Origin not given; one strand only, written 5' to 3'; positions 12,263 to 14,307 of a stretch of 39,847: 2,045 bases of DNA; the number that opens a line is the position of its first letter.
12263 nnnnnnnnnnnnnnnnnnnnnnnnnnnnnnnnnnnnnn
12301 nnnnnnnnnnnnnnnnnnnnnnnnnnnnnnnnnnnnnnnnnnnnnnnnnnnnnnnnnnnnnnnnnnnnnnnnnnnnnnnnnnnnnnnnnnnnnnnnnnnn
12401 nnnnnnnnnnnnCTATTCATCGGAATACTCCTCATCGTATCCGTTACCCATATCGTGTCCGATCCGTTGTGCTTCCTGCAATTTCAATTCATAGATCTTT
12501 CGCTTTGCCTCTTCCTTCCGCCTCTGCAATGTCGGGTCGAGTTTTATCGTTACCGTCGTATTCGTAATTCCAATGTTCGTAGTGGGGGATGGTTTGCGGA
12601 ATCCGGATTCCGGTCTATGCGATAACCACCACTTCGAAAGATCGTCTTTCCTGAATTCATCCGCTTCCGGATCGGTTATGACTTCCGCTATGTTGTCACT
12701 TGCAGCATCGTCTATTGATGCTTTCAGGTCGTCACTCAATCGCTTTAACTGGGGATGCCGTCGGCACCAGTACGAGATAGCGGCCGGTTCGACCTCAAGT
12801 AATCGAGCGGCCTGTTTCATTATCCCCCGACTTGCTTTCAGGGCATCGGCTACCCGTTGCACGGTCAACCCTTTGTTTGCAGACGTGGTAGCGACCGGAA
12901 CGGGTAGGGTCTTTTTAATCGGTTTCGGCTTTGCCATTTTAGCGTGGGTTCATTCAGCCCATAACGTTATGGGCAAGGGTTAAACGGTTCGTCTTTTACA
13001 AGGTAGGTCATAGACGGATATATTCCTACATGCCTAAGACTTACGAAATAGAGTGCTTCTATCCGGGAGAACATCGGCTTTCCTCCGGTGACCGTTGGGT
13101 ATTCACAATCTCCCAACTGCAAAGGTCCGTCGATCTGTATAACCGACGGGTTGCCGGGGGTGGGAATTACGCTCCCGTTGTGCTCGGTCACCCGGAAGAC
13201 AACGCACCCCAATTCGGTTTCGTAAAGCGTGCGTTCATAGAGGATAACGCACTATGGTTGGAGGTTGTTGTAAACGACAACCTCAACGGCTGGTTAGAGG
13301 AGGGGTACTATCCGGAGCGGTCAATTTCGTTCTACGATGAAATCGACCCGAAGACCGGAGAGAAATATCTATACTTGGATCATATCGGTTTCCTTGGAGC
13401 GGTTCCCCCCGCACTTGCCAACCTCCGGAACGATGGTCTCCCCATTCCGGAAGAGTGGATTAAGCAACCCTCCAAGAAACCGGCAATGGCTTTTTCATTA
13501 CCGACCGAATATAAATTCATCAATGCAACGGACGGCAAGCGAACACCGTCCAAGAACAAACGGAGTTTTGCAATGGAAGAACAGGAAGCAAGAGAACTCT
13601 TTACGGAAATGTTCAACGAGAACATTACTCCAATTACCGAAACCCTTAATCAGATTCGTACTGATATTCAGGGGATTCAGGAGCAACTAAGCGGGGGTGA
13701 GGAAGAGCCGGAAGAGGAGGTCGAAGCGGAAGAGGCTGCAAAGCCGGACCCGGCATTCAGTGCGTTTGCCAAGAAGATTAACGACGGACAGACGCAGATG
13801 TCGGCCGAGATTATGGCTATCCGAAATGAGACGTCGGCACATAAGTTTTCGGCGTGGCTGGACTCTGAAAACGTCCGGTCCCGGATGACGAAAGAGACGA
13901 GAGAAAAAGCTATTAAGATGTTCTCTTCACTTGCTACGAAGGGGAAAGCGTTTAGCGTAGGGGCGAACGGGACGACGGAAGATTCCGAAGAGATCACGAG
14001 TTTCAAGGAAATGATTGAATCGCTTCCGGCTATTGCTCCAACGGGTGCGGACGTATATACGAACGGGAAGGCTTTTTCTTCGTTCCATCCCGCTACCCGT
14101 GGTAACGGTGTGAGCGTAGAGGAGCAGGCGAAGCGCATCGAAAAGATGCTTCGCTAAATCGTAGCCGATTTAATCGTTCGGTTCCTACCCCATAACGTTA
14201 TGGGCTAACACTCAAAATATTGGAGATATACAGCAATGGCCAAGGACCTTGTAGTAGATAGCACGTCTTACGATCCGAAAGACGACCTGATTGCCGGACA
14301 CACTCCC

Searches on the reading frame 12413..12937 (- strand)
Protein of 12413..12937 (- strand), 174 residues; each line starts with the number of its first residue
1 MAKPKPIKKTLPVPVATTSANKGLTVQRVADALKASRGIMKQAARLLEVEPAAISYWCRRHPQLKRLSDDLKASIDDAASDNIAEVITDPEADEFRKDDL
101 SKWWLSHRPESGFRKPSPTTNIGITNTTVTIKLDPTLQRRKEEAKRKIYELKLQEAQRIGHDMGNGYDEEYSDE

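Call 11: search_protein_families(library=phrogs, proteins=[window:12413-12937:-], max_evalue=0.01)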
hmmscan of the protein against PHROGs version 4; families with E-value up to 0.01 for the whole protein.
window:12413-12937:- (174 aa): 0 families

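Call 25: search_protein_families(library=pfam, proteins=[window:12413-12937:-], max_evalue=1)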
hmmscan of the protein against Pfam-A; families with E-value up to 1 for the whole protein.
window:12413-12937:- (174 aa): 4 families
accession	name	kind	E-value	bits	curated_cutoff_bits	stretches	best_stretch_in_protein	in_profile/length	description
PF02954.25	HTH_8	-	0.005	17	22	1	30-54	11-35/42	Bacterial regulatory protein, Fis family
PF15781.12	ParE-like_toxin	-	0.0076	16.6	28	1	63-104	10-47/87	ParE-like toxin of type II bacterial toxin-antitoxin system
PF14549.12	P22_Cro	-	0.066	13.4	30.2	1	38-65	10-37/60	DNA-binding transcriptional regulator Cro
PF03299.19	TF_AP-2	-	0.16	12.3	23.4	0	133-172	64-103/197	Transcription factor AP-2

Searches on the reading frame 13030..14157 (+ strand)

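Call 11: search_protein_families(library=phrogs, proteins=[window:13030-14157:+], max_evalue=0.01)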
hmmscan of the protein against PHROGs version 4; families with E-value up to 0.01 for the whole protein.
window:13030-14157:+ (375 aa): 2 families
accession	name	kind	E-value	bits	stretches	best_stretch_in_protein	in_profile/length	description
phrog_976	-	head and packaging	8.8e-27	95.4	1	5-340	32-347/415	head maturation protease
phrog_16731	-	unknown function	0.0036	17.3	1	274-332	44-101/312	-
